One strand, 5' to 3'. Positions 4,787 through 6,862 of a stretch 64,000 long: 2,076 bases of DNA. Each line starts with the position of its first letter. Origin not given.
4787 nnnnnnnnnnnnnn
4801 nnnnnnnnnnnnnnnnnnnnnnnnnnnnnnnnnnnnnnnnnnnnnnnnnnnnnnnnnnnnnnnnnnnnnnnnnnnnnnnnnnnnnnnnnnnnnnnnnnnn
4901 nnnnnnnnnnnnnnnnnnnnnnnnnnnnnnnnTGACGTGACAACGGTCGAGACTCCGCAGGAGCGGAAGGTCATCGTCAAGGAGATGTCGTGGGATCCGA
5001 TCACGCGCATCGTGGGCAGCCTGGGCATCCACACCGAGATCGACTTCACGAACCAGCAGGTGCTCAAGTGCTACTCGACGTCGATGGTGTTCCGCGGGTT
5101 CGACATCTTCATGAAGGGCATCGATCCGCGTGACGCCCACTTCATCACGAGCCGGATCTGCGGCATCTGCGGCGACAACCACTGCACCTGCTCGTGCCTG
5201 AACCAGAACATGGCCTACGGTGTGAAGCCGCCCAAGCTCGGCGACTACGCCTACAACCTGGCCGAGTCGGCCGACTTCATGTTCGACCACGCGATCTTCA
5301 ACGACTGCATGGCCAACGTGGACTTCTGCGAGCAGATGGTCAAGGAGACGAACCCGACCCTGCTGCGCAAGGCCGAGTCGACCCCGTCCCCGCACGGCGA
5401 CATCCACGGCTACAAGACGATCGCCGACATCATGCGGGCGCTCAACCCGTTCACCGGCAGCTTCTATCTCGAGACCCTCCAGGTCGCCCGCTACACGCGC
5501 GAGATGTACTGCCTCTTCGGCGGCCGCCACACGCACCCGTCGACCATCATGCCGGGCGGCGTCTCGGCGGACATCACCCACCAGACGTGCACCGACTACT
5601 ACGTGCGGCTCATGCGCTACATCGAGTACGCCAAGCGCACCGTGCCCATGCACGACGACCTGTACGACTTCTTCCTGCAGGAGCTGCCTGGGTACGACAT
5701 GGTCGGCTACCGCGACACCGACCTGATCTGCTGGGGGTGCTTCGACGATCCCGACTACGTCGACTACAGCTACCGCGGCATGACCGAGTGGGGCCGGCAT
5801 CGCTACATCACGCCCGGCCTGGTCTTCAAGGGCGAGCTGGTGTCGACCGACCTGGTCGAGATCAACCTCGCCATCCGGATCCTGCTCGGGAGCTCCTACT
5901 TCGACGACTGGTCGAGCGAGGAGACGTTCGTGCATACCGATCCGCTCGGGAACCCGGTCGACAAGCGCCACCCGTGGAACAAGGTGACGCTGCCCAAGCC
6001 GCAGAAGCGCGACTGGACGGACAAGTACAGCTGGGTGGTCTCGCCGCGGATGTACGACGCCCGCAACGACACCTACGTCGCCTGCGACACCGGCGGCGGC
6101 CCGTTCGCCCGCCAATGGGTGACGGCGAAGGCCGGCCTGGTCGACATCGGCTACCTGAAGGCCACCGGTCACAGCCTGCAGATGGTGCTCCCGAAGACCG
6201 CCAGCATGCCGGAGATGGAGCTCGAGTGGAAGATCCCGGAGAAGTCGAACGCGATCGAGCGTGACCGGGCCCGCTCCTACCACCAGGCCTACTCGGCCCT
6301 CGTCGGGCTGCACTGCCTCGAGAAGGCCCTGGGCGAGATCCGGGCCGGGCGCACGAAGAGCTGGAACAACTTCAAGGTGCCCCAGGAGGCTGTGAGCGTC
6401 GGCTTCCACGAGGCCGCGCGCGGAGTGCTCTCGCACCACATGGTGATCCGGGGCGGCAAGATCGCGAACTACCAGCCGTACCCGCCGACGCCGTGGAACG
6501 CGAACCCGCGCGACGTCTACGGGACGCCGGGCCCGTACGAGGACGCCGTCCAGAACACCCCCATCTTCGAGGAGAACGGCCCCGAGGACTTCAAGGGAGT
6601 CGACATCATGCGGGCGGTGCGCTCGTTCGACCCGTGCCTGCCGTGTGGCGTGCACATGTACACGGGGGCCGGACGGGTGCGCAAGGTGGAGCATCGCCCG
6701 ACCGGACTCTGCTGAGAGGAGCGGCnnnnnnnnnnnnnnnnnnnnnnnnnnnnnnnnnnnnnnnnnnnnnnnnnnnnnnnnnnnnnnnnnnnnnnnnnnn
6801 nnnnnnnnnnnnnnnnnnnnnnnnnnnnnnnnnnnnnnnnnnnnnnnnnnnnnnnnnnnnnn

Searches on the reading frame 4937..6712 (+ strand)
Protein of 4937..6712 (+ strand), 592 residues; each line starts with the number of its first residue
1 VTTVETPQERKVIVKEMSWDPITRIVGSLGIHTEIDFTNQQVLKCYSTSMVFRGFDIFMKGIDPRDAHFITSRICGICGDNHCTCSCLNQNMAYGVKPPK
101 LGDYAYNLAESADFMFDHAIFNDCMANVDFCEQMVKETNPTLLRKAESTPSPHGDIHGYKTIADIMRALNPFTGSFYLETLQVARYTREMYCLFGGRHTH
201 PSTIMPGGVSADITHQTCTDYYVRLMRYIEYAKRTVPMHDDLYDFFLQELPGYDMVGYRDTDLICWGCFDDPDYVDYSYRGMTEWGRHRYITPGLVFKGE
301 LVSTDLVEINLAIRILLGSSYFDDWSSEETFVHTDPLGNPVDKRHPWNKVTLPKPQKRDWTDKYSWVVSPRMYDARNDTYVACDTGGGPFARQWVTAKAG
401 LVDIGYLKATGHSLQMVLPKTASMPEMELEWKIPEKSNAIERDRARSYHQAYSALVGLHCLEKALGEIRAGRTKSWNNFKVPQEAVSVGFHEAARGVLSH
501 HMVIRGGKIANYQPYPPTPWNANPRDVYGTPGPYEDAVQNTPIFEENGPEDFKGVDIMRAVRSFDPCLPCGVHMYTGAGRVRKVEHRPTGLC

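Call 9: search_protein_families(library=pfam, proteins=[window:4937-6712:+], max_evalue=0.01)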
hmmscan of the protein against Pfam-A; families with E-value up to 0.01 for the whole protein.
window:4937-6712:+ (592 aa): 1 family
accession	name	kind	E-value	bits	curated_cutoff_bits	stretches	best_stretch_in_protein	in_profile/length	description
PF00374.24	NiFeSe_Hases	-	1.3e-59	203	25.8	2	175-573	151-508/508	Nickel-dependent hydrogenase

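Call 32: search_protein_families(library=ncbifam, proteins=[window:4937-6712:+], max_evalue=0.01)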
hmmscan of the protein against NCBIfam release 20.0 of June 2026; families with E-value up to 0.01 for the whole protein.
window:4937-6712:+ (592 aa): 8 families
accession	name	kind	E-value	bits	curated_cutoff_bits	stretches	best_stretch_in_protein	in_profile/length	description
NF033181.1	NiFeSe_hydrog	equivalog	1.5e-73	248.5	600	1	17-577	4-499/507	nickel-dependent hydrogenase large subunit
NF045518.1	H2_NiFeSe_large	exception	1.3e-56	192.5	780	1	17-574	4-481/485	NiFeSe hydrogenase large subunit HysA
NF007778.0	PRK10467.1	equivalog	4.6e-48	163.8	969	2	343-577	341-556/567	hydrogenase 2 large subunit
NF007550.0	PRK10170.1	equivalog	6.7e-39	133.8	1101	2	466-578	480-587/597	Ni/Fe-hydrogenase large subunit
TIGR03295.1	frhA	equivalog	1.3e-15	57.3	392.5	1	51-242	39-195/412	coenzyme F420 hydrogenase subunit alpha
NF041785.2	VhuA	equivalog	4.3e-12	45.3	800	2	18-131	5-117/418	F420-non-reducing hydrogenase Vhu subunit A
NF040828.1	sulfhyd_ShyA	equivalog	6.6e-11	41.7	700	1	480-574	325-412/415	NAD(P)-dependent hydrogenase/sulfhydrogenase 2 subunit alpha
NF040832.1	sulfhyd_HydA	equivalog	0.0047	16.1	880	0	484-574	342-423/426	NADPH-dependent hydrogenase/sulfhydrogenase 1 subunit alpha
